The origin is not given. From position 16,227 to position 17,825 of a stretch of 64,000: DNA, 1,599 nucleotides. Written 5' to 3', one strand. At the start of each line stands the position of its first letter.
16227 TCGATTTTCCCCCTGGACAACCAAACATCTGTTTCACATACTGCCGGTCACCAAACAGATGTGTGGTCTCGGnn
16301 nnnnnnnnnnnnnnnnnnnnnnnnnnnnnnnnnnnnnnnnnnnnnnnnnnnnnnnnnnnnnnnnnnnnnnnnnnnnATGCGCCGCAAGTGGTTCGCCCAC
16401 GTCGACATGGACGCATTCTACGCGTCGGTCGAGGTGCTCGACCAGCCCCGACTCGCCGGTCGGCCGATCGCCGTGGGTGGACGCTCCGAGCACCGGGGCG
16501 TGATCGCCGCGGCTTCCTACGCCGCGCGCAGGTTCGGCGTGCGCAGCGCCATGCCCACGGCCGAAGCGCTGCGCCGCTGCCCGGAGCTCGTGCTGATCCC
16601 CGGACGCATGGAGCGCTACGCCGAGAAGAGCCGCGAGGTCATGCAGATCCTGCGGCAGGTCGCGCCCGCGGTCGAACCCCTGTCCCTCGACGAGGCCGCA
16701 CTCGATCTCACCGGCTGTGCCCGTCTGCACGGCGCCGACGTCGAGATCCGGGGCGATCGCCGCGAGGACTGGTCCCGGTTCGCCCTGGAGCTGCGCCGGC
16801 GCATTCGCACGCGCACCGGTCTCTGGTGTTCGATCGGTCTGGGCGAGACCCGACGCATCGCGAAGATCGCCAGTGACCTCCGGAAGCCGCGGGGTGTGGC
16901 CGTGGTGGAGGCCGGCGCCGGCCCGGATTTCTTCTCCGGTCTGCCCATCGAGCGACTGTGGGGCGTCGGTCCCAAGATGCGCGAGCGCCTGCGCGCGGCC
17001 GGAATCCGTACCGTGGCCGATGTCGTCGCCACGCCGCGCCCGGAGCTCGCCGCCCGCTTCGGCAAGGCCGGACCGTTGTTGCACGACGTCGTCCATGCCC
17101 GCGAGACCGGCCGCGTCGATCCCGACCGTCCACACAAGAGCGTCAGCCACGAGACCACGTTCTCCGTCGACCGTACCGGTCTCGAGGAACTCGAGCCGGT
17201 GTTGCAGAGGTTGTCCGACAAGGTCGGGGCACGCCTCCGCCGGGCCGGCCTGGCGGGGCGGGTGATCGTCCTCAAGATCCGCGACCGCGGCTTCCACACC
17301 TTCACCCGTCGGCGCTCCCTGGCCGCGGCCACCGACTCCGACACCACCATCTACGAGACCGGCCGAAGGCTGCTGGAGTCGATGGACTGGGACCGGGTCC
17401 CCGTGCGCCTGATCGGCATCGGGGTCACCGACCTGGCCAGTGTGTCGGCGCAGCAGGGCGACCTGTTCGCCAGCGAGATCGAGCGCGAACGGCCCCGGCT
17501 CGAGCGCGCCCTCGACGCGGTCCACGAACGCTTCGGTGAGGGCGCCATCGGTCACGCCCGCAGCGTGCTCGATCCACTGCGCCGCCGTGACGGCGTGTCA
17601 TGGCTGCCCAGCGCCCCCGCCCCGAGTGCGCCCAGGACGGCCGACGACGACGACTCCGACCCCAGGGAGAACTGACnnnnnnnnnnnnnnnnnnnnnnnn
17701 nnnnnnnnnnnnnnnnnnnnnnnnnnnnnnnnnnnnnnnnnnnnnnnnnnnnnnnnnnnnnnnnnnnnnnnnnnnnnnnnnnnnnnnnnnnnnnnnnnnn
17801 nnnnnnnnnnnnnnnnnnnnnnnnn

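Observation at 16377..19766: Tightly coupled dinB / dead Pol III alpha fragment / lexA operon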

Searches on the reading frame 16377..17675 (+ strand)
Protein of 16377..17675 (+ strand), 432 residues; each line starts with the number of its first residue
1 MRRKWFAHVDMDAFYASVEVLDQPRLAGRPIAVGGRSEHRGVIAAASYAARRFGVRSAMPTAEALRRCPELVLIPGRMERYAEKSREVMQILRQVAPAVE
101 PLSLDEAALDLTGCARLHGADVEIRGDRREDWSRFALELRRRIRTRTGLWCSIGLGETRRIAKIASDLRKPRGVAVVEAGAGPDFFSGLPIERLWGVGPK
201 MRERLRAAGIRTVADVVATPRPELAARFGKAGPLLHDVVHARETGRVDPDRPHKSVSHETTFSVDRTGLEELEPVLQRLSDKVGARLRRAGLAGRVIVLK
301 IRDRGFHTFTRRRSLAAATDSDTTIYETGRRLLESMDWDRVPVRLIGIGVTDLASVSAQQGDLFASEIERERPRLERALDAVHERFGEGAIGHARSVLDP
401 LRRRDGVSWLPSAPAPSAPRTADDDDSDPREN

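Call 3: search_protein_families(library=pfam, proteins=[window:16377-17675:+], max_evalue=1)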
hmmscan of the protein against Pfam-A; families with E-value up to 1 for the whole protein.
window:16377-17675:+ (432 aa): 6 families
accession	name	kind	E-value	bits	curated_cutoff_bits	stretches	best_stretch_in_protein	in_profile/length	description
PF00817.25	IMS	-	1.2e-47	162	23.2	1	9-167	1-148/148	impB/mucB/samB family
PF11799.13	IMS_C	-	2.6e-29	102.3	20.7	1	253-363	1-109/109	impB/mucB/samB family C-terminal domain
PF11798.14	IMS_HHH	-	1e-05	25.9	24.4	1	182-210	4-32/32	IMS family HHH motif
PF14520.12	HHH_5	-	0.0001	23.1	27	1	196-226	9-39/57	Helix-hairpin-helix domain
PF21999.2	IMS_HHH_1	-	0.00012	22.9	27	1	194-237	3-47/53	DNA polymerase-iota, thumb domain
PF10391.15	DNA_pol_lambd_f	-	0.0066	16.7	29.8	1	194-219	6-31/51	Fingers domain of DNA polymerase lambda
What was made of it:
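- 16377..17675 (+): dinB: active Y-family DNA polymerase IV, 432 aa. Pfam IMS, IMS_C and IMS_HHH (call 3).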

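Call 4: search_protein_families(library=ncbifam, proteins=[window:16377-17675:+], max_evalue=1)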
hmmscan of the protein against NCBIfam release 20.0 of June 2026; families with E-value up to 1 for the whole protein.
window:16377-17675:+ (432 aa): 14 families
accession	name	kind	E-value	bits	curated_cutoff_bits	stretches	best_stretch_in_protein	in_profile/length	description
NF002751.0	PRK02794.1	equivalog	2.2e-112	376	371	1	6-396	40-417/425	DNA polymerase IV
NF002882.0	PRK03348.1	equivalog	3e-105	352.7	389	1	2-372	3-361/461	DNA polymerase IV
NF002677.0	PRK02406.1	equivalog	1.7e-99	333.3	256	1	6-357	8-347/357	DNA polymerase IV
NF003015.0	PRK03858.1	subfamily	4.1e-94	315.9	367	1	8-397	11-386/399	DNA polymerase IV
NF002848.0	PRK03103.1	subfamily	6.2e-89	298.3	381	1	6-398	6-393/410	DNA polymerase IV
NF002492.0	PRK01810.1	equivalog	2.7e-81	273.4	399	1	6-397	12-395/412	DNA polymerase IV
NF010731.0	PRK14133.1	equivalog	6.5e-79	265.7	362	1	6-364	5-347/352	DNA polymerase IV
NF002883.0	PRK03352.1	equivalog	3.1e-73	247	330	1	2-350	3-339/347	DNA polymerase IV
NF002292.0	PRK01216.1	equivalog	2.2e-39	135.5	339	1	8-354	5-340/351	DNA polymerase IV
NF002955.0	PRK03609.1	subfamily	1.2e-26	93.7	431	1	6-218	2-208/422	translesion error-prone DNA polymerase V subunit UmuC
NF008916.0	PRK12278.1-4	equivalog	0.013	15.3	193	1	179-225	150-196/223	50S ribosomal protein L21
NF008915.0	PRK12278.1-1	equivalog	0.064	13.2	281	1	190-226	154-190/216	50S ribosomal protein L21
NF009401.0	PRK12766.1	equivalog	0.097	12.3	239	1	193-273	14-85/238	50S ribosomal protein L32e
NF003301.0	PRK04301.1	equivalog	0.21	10.7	259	1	191-229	7-45/316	DNA repair and recombination protein RadA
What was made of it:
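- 16377..17675 (+): NCBIfam Pol IV equivalog, 376 against 371 bits (call 4).
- On C-family DNA polymerase (Pol III alpha / DnaE): Pfam and NCBIfam gave no hit at E<=1 for X (calls 3, 4).
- Checked: DinB passes the NCBIfam Pol IV equivalog cut-off, 376 against 371 bits (call 4).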

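Call 108: search_protein_families(library=padloc, proteins=[window:16377-17672:+], max_evalue=0.1)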
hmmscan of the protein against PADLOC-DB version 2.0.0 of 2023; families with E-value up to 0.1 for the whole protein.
window:16377-17672:+ (432 aa): 0 families
